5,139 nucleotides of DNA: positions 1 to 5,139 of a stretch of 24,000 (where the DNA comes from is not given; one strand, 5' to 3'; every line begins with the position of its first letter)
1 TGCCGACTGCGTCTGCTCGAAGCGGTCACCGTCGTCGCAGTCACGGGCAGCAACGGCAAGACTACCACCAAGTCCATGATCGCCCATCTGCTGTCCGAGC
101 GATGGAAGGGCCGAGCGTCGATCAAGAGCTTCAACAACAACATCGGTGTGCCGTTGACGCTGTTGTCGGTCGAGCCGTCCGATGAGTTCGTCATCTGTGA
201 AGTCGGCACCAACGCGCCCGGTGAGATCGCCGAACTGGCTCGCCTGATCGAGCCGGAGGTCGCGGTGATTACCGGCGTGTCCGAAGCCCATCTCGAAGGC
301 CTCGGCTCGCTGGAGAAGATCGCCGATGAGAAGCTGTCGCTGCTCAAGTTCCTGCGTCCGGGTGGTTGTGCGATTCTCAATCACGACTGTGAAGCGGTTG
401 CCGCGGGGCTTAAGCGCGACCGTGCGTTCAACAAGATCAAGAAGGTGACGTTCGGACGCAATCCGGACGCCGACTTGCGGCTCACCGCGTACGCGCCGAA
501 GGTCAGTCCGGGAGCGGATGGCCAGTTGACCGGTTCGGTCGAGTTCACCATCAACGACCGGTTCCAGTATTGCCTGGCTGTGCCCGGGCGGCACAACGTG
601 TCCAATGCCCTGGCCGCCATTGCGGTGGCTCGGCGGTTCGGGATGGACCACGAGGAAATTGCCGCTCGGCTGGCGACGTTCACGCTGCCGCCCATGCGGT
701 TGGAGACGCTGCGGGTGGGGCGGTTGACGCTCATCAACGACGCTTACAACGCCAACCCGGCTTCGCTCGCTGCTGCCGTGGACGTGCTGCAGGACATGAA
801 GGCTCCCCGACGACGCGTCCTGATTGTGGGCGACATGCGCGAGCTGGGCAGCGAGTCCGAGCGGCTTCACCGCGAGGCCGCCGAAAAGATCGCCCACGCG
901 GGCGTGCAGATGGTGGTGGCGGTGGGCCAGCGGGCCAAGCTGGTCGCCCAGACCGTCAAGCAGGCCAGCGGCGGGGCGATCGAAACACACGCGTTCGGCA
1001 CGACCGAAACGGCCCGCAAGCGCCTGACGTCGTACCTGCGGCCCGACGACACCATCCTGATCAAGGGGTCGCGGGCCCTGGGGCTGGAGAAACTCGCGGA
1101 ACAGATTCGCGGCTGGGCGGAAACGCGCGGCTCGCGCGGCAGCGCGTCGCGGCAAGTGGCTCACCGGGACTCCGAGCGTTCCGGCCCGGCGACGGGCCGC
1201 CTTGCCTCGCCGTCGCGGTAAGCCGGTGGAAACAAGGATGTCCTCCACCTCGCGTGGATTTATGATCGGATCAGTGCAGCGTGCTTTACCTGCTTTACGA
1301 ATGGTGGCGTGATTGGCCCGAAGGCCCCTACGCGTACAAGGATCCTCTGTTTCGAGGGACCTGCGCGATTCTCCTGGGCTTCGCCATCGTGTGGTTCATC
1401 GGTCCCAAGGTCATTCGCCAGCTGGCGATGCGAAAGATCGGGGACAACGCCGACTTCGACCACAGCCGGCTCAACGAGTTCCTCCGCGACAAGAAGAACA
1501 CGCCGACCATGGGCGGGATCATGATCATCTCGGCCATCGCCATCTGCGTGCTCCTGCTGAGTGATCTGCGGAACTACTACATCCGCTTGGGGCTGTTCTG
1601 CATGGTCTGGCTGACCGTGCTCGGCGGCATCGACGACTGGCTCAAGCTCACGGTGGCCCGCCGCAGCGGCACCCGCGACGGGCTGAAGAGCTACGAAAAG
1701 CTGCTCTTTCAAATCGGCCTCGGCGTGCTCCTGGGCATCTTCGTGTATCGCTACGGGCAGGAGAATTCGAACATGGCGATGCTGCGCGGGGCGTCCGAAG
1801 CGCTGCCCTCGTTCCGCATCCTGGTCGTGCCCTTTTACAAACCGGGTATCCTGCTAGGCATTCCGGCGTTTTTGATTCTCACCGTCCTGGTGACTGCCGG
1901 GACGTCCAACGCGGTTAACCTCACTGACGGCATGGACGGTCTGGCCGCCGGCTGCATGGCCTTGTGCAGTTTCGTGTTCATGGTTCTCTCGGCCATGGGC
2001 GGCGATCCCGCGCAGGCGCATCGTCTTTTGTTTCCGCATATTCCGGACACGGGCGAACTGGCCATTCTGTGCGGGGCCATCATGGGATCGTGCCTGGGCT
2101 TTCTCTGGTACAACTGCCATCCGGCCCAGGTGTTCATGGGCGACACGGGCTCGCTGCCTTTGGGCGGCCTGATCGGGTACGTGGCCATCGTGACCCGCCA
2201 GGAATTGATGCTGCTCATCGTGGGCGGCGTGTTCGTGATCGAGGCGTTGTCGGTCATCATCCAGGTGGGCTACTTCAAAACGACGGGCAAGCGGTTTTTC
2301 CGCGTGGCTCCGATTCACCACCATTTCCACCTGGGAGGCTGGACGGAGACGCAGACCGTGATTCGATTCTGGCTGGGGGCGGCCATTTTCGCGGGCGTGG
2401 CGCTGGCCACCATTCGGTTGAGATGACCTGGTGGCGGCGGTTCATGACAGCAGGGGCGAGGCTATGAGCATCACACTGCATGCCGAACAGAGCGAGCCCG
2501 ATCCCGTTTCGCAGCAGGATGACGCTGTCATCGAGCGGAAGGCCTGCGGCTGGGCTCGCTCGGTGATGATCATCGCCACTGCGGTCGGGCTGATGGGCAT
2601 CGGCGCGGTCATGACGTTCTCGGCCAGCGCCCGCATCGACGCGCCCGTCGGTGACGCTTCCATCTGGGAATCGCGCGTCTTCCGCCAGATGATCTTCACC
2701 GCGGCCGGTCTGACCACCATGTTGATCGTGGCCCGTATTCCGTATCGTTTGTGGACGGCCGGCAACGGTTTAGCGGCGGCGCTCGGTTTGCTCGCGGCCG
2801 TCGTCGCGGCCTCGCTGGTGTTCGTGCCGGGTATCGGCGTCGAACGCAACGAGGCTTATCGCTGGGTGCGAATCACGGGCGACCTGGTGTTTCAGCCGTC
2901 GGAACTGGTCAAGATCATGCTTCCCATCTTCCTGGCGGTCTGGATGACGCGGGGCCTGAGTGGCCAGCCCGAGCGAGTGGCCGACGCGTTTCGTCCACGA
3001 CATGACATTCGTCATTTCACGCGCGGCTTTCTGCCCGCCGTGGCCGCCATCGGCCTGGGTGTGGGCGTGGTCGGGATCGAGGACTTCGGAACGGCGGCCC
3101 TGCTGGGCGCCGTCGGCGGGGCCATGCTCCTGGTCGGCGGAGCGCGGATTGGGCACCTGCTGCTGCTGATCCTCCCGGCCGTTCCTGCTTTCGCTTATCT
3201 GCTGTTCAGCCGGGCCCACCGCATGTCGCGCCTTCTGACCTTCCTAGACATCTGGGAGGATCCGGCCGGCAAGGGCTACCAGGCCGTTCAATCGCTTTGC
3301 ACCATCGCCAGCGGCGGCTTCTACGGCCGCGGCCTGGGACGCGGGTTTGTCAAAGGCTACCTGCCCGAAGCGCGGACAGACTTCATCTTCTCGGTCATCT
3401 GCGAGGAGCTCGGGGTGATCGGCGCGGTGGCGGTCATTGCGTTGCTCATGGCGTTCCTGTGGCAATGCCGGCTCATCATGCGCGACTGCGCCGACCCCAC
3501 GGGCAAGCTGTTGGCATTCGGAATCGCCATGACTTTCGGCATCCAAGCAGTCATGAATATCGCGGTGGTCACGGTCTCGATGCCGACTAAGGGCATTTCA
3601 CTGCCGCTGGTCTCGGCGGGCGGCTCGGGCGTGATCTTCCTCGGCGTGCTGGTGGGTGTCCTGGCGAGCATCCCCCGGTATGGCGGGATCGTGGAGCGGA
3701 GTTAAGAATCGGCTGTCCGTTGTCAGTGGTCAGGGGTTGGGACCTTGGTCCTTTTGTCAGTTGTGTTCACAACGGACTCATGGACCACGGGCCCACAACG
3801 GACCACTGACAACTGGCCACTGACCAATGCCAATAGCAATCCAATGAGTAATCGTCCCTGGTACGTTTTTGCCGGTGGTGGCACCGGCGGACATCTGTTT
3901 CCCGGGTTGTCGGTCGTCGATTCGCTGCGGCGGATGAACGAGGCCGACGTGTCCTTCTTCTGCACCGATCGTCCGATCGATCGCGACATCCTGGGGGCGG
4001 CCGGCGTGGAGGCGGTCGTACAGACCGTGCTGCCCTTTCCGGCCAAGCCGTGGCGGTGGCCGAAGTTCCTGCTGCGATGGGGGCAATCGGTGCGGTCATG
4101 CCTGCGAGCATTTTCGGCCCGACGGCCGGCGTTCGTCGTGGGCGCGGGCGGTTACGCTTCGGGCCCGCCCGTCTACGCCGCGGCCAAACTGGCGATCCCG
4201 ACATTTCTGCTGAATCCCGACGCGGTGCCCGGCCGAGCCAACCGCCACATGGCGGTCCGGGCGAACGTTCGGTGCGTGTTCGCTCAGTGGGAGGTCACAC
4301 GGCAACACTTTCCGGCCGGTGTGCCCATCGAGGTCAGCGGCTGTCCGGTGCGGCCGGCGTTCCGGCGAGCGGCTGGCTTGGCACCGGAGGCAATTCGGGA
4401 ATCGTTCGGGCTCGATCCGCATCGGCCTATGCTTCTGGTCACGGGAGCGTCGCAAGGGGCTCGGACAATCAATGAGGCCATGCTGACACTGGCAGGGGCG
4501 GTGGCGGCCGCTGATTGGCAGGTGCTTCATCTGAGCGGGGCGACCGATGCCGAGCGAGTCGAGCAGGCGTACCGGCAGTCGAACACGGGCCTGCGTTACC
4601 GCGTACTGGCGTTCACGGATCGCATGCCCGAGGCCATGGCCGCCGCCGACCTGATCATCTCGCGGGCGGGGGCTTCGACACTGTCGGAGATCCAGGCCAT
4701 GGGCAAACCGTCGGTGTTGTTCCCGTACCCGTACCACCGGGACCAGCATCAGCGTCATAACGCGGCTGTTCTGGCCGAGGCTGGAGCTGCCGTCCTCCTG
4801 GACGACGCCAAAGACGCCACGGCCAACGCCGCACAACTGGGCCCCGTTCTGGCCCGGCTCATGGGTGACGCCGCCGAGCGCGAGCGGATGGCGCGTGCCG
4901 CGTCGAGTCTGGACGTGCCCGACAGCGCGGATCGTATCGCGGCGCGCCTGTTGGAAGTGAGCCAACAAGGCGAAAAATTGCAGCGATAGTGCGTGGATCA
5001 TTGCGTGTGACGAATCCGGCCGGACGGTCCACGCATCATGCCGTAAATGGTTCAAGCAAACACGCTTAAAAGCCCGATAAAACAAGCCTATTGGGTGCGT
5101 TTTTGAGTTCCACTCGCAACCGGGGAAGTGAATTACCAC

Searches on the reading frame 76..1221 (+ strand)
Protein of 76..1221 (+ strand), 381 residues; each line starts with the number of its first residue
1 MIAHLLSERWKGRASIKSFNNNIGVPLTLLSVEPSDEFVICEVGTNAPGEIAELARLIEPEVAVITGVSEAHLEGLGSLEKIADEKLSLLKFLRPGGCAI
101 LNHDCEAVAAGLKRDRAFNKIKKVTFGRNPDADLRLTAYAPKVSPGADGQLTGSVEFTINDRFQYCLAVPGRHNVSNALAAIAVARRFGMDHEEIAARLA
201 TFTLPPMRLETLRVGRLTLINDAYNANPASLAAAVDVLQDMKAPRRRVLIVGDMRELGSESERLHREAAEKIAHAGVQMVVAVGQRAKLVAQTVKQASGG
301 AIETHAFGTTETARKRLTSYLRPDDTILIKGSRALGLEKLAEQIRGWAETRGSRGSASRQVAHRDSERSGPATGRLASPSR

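Call 5: search_protein_families(library=pfam, proteins=[window:76-1221:+])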
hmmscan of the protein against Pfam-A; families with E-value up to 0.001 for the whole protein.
window:76-1221:+ (381 aa): 2 families
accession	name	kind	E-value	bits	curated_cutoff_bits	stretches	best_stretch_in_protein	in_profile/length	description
PF08245.18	Mur_ligase_M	-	1.4e-32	113.8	24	1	1-185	13-200/200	Mur ligase middle domain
PF02875.26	Mur_ligase_C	-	3.3e-21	76.9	28.4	1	207-333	1-127/127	Mur ligase, glutamate ligase domain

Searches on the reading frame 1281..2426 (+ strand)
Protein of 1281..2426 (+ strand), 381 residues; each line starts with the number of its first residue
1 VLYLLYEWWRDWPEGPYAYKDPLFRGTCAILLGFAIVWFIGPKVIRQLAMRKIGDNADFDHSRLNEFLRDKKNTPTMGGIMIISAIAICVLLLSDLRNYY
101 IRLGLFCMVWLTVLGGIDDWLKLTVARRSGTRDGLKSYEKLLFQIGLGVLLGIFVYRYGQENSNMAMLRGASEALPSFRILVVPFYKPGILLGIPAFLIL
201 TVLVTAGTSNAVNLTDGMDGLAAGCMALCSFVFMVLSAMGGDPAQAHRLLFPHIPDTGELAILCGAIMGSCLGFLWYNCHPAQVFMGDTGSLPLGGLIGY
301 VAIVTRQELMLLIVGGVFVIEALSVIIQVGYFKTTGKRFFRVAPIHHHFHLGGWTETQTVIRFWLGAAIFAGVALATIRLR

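Call 5: search_protein_families(library=pfam, proteins=[window:1281-2426:+])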
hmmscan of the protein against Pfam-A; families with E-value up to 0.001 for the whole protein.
window:1281-2426:+ (381 aa): 2 families
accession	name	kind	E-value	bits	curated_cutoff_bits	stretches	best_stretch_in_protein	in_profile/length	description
PF00953.26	Glycos_transf_4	-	7.5e-31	107.7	27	1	105-304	5-158/160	Glycosyl transferase family 4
PF10555.14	MraY_sig1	-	0.0002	21.1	20.1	1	71-83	1-13/13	Phospho-N-acetylmuramoyl-pentapeptide-transferase signature 1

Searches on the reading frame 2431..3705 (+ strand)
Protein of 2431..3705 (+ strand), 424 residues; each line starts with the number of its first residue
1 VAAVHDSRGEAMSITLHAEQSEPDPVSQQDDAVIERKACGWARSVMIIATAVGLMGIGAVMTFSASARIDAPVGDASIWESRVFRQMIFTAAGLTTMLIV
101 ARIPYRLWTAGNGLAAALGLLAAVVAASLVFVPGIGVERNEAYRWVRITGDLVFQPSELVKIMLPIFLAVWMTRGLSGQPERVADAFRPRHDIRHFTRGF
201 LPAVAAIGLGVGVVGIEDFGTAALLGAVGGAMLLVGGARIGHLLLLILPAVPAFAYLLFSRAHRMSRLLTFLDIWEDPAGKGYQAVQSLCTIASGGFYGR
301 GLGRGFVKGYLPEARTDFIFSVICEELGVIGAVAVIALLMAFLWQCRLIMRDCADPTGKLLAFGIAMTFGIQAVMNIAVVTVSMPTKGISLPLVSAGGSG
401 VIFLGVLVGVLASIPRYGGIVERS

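Call 5: search_protein_families(library=pfam, proteins=[window:2431-3705:+])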
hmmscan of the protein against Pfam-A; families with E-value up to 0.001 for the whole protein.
window:2431-3705:+ (424 aa): 1 family
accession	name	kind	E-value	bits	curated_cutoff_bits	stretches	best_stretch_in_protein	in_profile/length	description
PF01098.24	FTSW_RODA_SPOVE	-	4e-78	263.3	26.4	1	47-416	4-352/356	Cell cycle protein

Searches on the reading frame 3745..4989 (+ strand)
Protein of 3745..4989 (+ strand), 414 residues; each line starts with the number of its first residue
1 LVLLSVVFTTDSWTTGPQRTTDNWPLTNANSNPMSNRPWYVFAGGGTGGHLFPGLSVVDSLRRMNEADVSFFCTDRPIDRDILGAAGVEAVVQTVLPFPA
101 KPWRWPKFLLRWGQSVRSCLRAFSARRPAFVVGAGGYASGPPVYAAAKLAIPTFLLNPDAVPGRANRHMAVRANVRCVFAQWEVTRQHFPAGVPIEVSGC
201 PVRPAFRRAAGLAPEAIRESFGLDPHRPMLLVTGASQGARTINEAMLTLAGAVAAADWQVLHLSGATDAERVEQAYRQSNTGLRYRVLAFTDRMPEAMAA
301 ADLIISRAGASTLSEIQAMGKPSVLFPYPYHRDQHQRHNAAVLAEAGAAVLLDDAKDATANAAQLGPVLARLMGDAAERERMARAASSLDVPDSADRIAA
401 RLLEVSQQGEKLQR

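Call 5: search_protein_families(library=pfam, proteins=[window:3745-4989:+])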
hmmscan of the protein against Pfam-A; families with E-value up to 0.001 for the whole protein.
window:3745-4989:+ (414 aa): 2 families
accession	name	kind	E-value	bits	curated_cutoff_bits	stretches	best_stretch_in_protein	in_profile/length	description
PF04101.22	Glyco_tran_28_C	-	1.7e-35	122.9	22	1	229-397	1-165/166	Glycosyltransferase family 28 C-terminal domain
PF03033.26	Glyco_transf_28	-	8.5e-19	68.4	26.2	1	41-174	2-135/139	Glycosyltransferase family 28 N-terminal domain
